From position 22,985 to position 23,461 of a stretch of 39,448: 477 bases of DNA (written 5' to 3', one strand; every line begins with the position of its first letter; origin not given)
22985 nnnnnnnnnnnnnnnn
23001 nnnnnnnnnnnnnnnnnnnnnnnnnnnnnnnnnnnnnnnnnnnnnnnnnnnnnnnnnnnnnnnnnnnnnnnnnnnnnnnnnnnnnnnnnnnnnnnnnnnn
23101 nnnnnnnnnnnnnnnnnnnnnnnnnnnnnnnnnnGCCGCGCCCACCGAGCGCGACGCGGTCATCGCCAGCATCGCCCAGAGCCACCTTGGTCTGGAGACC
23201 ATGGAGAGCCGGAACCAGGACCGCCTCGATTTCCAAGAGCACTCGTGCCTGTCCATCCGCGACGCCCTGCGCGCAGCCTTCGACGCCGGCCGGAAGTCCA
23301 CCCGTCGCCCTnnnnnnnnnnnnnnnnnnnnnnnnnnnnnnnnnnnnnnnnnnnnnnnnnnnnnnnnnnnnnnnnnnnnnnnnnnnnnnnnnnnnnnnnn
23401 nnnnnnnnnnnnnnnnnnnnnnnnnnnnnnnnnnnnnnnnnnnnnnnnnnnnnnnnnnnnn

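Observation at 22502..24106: Oppositely oriented three-gene accessory cassette between the orphan methylase and the terminase genes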

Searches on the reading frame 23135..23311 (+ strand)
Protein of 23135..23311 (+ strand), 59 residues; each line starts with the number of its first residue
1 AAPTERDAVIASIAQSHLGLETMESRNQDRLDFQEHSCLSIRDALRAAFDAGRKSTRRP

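Call 71: find_homologous_proteins(query=A5, max_evalue=0.001)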
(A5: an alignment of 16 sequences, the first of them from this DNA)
Query A5 (16 sequences) (59 aa, profile of the alignment): 1279 proteins with E <= 0.001 among 8000 candidates; the best 120 are listed.
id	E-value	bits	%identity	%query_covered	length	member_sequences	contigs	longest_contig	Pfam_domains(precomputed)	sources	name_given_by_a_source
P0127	5.3e-26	108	50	61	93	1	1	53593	PF21841.2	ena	-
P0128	3.2e-22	96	47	76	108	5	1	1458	PF21841.2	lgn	-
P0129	4.0e-22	95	57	59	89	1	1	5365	PF21841.2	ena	-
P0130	5.2e-22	95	54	59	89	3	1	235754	PF21841.2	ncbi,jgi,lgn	-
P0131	1.1e-21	94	54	59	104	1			PF21841.2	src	-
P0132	4.1e-21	92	50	88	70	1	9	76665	PF21841.2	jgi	jgi:hypothetical protein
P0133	5.5e-21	92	61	78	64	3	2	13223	PF21841.2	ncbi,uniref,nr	ncbi:hypothetical protein IQ03_05167 [Gemmobacter caeni]|uniref:DUF6900 domain-containing protein n=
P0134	7.9e-21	91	56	97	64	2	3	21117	PF21841.2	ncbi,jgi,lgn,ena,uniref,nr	ncbi:MAG: hypothetical protein BGP11_11085 [Rhodobacterales bacterium 65-51]|uniref:DUF6900 domain-c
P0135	9.0e-21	91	47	83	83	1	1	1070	PF21841.2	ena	-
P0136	1.1e-20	91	57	83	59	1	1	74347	PF21841.2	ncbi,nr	ncbi:MAG: hypothetical protein HQL43_06945 [Alphaproteobacteria bacterium]|nr:hypothetical protein [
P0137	1.3e-20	90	55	83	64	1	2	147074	PF21841.2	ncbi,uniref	ncbi:DUF6900 domain-containing protein [Burkholderia ubonensis]|uniref:DUF6900 domain-containing pro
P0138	1.3e-20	90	47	86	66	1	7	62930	PF21841.2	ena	-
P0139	1.4e-20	90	50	81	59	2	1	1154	PF21841.2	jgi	-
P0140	1.9e-20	90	44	88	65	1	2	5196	PF21841.2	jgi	jgi:sulfite reductase beta subunit-like hemoprotein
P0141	2.2e-20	90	54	88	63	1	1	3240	PF21841.2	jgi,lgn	jgi:hypothetical protein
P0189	2.4e-19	86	56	88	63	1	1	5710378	PF21841.2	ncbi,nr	ncbi:hypothetical protein HED60_23535 [Planctomycetales bacterium ZRK34]|nr:hypothetical protein HED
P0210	4.5e-19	85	53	80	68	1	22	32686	PF21841.2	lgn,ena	-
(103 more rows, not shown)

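Call 72: find_encoding_contigs(protein=P0189, flank=7000, max_places=2)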
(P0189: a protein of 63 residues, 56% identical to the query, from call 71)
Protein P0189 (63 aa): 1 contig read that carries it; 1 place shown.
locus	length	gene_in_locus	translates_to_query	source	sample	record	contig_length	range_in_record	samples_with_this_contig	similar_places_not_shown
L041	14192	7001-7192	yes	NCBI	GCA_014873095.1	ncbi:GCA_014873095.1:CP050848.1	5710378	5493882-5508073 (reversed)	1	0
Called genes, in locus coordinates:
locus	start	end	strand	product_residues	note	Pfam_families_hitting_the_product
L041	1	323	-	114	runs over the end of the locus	PF09956:Phage_cement_2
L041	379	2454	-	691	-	PF10124:Mu-like_gpT (faint), PF25209:Phage_capsid_4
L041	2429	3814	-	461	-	PF05136:Phage_portal_2, PF06381:Phage_portal_3 (weak)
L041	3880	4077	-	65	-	-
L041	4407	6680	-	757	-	PF20454:GpA_nuclease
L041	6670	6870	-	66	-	-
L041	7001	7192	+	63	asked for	PF21841:DUF6900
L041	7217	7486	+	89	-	-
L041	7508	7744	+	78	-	-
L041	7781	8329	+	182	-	PF05066:HARE-HTH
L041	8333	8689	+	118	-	-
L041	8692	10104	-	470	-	PF02195:ParB_N, PF01555:N6_N4_Mtase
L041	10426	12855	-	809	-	PF09250:Prim-Pol, PF13148:DUF3987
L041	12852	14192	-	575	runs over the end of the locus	PF00270:DEAD, PF04851:ResIII, PF00271:Helicase_C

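Call 73: find_encoding_contigs(protein=P0210, flank=7000, max_places=3)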
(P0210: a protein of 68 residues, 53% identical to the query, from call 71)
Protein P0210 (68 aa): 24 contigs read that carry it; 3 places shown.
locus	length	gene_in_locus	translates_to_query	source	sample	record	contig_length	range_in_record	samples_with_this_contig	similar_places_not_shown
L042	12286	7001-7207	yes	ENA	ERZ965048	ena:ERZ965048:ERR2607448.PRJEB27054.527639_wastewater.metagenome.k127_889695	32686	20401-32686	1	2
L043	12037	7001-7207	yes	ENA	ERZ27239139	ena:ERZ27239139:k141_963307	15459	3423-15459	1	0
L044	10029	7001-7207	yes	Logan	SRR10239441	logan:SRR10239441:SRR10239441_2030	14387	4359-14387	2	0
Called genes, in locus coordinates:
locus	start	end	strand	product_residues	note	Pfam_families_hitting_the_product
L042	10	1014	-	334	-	PF03864:Phage_cap_E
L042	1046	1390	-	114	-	PF02924:HDPD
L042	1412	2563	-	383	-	PF00574:CLP_protease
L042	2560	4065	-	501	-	PF05136:Phage_portal_2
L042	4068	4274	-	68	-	-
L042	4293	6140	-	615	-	PF05876:GpA_ATPase, PF20454:GpA_nuclease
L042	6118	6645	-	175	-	PF07278:DUF1441 (weak)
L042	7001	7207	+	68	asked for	PF21841:DUF6900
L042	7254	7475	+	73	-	-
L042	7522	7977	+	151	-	PF11994:DUF3489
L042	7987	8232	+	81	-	-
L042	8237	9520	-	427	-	PF02195:ParB_N, PF01555:N6_N4_Mtase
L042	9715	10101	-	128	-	PF19889:DUF6362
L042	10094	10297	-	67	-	-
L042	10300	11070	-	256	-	-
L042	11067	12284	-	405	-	?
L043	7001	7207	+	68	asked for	PF21841:DUF6900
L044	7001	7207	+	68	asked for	PF21841:DUF6900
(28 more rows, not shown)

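Call 74: find_encoding_contigs(protein=P0132, flank=7000, max_places=3)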
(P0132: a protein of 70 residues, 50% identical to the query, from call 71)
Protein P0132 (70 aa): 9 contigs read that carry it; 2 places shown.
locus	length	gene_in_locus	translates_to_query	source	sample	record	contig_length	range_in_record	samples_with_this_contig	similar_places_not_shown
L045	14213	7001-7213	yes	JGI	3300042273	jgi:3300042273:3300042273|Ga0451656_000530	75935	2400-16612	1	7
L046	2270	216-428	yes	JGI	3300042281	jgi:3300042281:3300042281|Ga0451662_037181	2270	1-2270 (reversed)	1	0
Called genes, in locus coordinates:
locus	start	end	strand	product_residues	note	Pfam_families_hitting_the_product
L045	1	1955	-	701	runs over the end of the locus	PF10124:Mu-like_gpT (faint), PF25209:Phage_capsid_4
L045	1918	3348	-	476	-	PF05136:Phage_portal_2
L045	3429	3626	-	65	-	-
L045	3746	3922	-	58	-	PF22811:Zn_ribbon_NrdR (weak)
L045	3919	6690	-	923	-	PF20454:GpA_nuclease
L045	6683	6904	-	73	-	-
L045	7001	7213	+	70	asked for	PF21841:DUF6900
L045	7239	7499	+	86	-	-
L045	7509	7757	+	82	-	-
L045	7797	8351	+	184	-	PF05066:HARE-HTH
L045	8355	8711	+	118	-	-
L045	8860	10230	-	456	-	PF02195:ParB_N, PF01555:N6_N4_Mtase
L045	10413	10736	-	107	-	-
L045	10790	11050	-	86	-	-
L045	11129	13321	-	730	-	PF09250:Prim-Pol, PF13481:AAA_25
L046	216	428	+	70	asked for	PF21841:DUF6900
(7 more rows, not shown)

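Call 81: search_protein_families(library=pfam, proteins=[L041:7217-7483:+, L041:7508-7741:+, L041:8333-8686:+, L042:7254-7472:+, L042:7987-8229:+], max_evalue=0.1)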
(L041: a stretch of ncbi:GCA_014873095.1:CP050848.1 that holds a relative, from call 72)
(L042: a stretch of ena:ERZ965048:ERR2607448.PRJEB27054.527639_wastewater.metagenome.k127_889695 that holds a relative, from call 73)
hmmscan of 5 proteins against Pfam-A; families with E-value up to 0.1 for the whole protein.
L041:7217-7483:+ (89 aa): 0 families

L041:7508-7741:+ (78 aa): 0 families

L041:8333-8686:+ (118 aa): 4 families
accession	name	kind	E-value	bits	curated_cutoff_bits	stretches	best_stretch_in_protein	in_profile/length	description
PF01978.25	TrmB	-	0.00082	19.6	25.6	1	55-93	21-59/68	Sugar-specific transcriptional regulator TrmB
PF20024.5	DUF6432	-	0.0061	17.2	29.6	1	35-91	7-63/97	Family of unknown function (DUF6432)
PF12802.13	MarR_2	-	0.037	14.6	27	1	54-91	18-55/61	MarR family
PF24270.1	HTH_Cmi2_C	-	0.094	13.4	27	0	41-90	76-122/125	Cmi2, C-terminal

L042:7254-7472:+ (73 aa): 0 families

L042:7987-8229:+ (81 aa): 0 families
